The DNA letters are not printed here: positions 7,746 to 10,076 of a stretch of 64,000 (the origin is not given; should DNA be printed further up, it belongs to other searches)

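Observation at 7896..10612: Two-gene cassette I cannot place in a known system: patatin / unknown domain / ParB-Srx-like fusion, coupled to a 227-aa protein with primase-polymerase-like motif spacing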

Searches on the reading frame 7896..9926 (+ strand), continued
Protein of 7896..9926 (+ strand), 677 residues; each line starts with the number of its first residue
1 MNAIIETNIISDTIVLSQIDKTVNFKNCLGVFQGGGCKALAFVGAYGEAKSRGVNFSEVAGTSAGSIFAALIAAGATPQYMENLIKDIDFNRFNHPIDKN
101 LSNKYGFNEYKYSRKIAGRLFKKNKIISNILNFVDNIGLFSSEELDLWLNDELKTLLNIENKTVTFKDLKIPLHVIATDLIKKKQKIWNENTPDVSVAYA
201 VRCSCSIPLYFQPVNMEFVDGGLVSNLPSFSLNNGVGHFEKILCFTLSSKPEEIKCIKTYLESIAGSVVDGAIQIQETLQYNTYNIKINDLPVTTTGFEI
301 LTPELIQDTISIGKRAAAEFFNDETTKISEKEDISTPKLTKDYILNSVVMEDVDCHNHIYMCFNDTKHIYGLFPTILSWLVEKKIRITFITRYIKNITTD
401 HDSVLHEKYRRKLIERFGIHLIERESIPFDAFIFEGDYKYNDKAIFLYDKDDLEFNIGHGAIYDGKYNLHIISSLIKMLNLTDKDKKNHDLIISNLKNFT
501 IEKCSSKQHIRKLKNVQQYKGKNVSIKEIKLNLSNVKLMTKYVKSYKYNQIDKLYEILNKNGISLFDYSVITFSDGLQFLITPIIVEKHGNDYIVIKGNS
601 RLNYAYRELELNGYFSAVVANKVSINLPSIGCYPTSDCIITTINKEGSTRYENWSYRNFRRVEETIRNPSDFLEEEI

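Call 48: find_encoding_contigs(protein=P0017, flank=8000, max_places=2)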
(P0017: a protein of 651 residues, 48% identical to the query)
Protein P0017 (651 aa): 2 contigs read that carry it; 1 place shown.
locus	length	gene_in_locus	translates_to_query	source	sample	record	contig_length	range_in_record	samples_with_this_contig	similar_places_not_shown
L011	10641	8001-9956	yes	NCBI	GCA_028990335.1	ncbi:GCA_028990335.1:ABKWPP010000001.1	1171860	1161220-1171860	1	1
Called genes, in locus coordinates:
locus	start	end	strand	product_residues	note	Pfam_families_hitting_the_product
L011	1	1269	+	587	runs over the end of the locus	PF01807:Zn_ribbon_DnaG, PF08275:DNAG_N, PF01751:Toprim, PF13155:Toprim_2, PF13362:Toprim_3 (weak), PF13662:Toprim_4, PF08278:DnaG_DnaB_bind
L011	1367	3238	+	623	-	PF03979:Sigma70_r1_1, PF00140:Sigma70_r1_2, PF04546:Sigma70_ner, PF04542:Sigma70_r2, PF04539:Sigma70_r3, PF04545:Sigma70_r4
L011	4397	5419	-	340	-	PF16162:KwaB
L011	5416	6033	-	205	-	PF28043:KwaA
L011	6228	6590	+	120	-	-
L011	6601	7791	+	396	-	PF13356:Arm-DNA-bind_3, PF22022:Phage_int_M (weak), PF00589:Phage_integrase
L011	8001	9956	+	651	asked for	PF01734:Patatin, PF24402:iHKD (weak)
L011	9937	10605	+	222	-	PF24387:AEP-like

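Call 79: find_encoding_contigs(protein=P0018, flank=10000, max_places=1)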
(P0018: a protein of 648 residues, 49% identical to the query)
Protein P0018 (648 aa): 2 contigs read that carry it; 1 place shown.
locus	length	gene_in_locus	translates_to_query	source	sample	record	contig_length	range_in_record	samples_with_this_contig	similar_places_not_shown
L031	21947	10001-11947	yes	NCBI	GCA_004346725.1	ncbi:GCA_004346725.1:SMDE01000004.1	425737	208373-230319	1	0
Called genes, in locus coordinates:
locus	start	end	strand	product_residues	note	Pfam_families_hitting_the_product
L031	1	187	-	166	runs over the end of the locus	PF16157:DUF4865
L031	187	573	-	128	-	PF14552:Tautomerase_2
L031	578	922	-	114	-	PF02627:CMD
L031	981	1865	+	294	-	PF00126:HTH_1, PF03466:LysR_substrate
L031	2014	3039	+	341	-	PF00296:Bac_luciferase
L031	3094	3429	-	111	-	PF06094:GGACT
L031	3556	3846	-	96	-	PF12208:DUF3601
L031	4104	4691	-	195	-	PF07366:SnoaL, PF12680:SnoaL_2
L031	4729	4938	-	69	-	-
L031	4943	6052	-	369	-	PF00724:Oxidored_FMN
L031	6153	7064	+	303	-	PF00126:HTH_1, PF03466:LysR_substrate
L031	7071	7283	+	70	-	-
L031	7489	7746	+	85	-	PF04014:MazE_antitoxin (weak)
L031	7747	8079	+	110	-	PF02452:PemK_toxin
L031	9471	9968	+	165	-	-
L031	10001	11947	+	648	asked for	PF01734:Patatin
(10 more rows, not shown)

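Call 80: find_encoding_contigs(protein=P0083, flank=10000, max_places=1)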
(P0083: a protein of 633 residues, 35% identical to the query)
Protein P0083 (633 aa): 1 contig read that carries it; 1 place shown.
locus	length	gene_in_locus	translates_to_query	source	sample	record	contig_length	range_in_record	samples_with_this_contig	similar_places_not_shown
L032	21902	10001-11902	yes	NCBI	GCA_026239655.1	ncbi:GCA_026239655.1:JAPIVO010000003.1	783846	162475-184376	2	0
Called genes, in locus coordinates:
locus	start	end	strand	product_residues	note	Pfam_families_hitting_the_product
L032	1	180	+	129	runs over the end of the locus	PF17293:Arm-DNA-bind_5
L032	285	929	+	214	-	PF00589:Phage_integrase (weak)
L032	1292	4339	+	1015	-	PF02384:N6_Mtase, PF20473:MmeI_Mtase, PF07669:Eco57I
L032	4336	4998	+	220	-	-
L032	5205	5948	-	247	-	PF07669:Eco57I (weak), PF05175:MTS, PF03848:TehB (weak), PF06325:PrmA, PF03602:Cons_hypoth95, PF13847:Methyltransf_31, PF08242:Methyltransf_12, PF13649:Methyltransf_25, +4 more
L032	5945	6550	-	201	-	PF00925:GTP_cyclohydro2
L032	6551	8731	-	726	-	PF20706:GT4-conflict, PF00534:Glycos_transf_1 (weak), PF13692:Glyco_trans_1_4 (weak), PF13424:TPR_12 (weak)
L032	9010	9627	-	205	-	-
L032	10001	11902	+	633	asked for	PF01734:Patatin, PF24402:iHKD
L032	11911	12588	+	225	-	PF24387:AEP-like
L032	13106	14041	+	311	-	PF00903:Glyoxalase, PF13669:Glyoxalase_4 (faint), PF00903:Glyoxalase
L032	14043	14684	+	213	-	PF02230:Abhydrolase_2, PF12146:Hydrolase_4 (faint), PF01738:DLH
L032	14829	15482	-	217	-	PF01073:3Beta_HSD (weak), PF01370:Epimerase, PF05368:NmrA, PF13460:NAD_binding_10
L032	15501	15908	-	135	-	PF02082:Rrf2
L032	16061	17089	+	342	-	PF00356:LacI, PF00532:Peripla_BP_1, PF13407:Peripla_BP_4, PF13377:Peripla_BP_3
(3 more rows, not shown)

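Call 81: find_encoding_contigs(protein=P0012, flank=10000, max_places=1)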
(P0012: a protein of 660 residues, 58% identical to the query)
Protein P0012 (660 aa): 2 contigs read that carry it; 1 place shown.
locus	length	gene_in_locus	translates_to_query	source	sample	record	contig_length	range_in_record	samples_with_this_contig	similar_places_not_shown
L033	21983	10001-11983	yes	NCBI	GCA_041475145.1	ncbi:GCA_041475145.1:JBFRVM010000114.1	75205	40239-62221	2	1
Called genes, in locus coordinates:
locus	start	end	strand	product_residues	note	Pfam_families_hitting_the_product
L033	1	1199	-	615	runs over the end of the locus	PF01432:Peptidase_M3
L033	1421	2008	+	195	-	-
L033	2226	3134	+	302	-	PF00248:Aldo_ket_red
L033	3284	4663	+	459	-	PF00270:DEAD, PF04851:ResIII (weak), PF00271:Helicase_C, PF03880:DbpA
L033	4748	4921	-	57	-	-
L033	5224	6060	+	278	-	PF19795:DUF6279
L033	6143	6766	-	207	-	PF00929:RNase_T, PF16473:Rv2179c-like (weak)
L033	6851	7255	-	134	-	PF03479:PCC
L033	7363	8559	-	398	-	PF00270:DEAD, PF04851:ResIII, PF00271:Helicase_C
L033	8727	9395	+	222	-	PF00881:Nitroreductase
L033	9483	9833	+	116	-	PF15777:Anti-TRAP (weak)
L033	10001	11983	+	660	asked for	PF01734:Patatin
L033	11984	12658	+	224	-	PF24387:AEP-like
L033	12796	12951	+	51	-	PF16080:Phage_holin_2_3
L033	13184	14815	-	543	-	PF28550:DUF8436, PF07992:Pyr_redox_2 (faint), PF01266:DAO (faint), PF03486:HI0933_like (faint), PF21688:FAD-depend_C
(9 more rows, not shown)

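Call 103: search_protein_families(library=phrogs, proteins=[window:7896-9926:+], max_evalue=0.01)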
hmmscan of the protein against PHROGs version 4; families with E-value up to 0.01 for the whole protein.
window:7896-9926:+ (677 aa): 0 families
